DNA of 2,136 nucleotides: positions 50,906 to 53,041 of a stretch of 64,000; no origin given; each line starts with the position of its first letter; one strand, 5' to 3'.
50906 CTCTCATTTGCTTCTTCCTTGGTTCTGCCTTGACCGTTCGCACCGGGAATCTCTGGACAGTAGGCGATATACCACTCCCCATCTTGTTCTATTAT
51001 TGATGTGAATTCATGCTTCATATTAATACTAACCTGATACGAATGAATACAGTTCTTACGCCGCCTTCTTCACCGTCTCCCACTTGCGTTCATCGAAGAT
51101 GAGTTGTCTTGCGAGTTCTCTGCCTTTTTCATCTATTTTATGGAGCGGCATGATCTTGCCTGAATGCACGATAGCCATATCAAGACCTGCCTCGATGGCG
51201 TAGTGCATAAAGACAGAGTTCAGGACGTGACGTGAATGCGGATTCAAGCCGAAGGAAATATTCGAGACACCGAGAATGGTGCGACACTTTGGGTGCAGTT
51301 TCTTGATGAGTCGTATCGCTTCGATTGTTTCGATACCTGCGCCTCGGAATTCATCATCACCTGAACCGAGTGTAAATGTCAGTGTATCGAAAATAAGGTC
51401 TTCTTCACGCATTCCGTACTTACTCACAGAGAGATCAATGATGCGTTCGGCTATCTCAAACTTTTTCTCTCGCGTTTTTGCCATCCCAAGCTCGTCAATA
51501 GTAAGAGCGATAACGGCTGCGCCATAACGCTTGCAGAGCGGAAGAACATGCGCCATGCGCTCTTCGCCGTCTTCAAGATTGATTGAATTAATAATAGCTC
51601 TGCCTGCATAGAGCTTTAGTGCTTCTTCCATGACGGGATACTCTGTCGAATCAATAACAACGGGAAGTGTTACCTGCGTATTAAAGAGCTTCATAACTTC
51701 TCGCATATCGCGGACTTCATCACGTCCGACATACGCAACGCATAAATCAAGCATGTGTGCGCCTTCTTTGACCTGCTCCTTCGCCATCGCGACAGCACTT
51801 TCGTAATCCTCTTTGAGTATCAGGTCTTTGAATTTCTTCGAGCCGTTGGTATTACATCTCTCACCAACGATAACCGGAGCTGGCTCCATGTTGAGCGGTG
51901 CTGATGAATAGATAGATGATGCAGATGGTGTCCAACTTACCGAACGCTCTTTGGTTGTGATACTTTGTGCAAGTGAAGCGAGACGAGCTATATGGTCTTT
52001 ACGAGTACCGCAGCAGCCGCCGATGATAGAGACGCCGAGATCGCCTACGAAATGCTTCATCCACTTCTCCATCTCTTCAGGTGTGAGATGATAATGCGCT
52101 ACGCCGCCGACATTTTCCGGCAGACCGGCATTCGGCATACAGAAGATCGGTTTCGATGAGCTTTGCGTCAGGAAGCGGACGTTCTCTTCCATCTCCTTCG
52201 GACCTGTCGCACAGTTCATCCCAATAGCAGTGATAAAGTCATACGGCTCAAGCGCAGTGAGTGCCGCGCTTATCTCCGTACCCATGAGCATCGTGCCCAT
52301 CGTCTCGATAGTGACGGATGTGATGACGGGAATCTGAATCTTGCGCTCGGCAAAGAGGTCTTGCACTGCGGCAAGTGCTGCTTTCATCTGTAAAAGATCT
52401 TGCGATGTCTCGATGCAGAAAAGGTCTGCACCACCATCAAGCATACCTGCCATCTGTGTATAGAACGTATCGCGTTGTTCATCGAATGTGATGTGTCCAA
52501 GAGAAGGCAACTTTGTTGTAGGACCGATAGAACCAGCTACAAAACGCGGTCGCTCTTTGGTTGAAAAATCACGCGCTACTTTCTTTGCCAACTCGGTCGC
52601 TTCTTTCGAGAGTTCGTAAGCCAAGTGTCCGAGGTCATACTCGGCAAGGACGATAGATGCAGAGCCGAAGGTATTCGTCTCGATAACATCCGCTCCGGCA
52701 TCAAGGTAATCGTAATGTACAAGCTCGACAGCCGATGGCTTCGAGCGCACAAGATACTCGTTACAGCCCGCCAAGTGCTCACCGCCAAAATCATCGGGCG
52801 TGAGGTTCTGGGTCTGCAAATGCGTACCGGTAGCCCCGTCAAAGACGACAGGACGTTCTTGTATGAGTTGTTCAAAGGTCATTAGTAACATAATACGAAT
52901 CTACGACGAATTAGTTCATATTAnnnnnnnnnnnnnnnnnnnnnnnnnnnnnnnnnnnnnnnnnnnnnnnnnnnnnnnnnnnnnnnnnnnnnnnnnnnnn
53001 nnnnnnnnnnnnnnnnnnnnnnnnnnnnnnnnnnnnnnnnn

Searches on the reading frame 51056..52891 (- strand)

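Call 105: search_protein_families(library=ncbifam, proteins=[window:51056-52891:-], max_evalue=0.00001)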
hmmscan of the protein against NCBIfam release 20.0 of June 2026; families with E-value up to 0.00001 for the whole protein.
window:51056-52891:- (611 aa): 7 families
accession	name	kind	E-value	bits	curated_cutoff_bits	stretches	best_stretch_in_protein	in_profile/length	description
TIGR02082.1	metH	equivalog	7.5e-220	732.6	1010.85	1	11-604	2-613/1182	methionine synthase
NF007024.0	PRK09490.1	equivalog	5.9e-145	484.7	1497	1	5-603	11-629/1234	methionine synthase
NF006396.0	PRK08645.1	equivalog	4.1e-64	216.8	453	1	4-317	2-294/611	bifunctional homocysteine S-methyltransferase/methylenetetrahydrofolate reductase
NF005719.0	PRK07535.1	domain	5e-55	186.5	259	1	340-577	2-229/268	methyltetrahydrofolate:corrinoid/iron-sulfur protein methyltransferase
NF005718.0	PRK07534.1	equivalog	3.4e-47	161.3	338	1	5-315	5-301/337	betaine--homocysteine S-methyltransferase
NF007020.0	PRK09485.1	equivalog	1.1e-33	116.6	215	1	5-309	3-304/306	homocysteine S-methyltransferase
NF040758.1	CODH_ACS_meth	exception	2e-24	86.4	370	1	340-576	5-232/261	carbon monoxide dehydrogenase/acetyl-CoA synthase methytransferase subunit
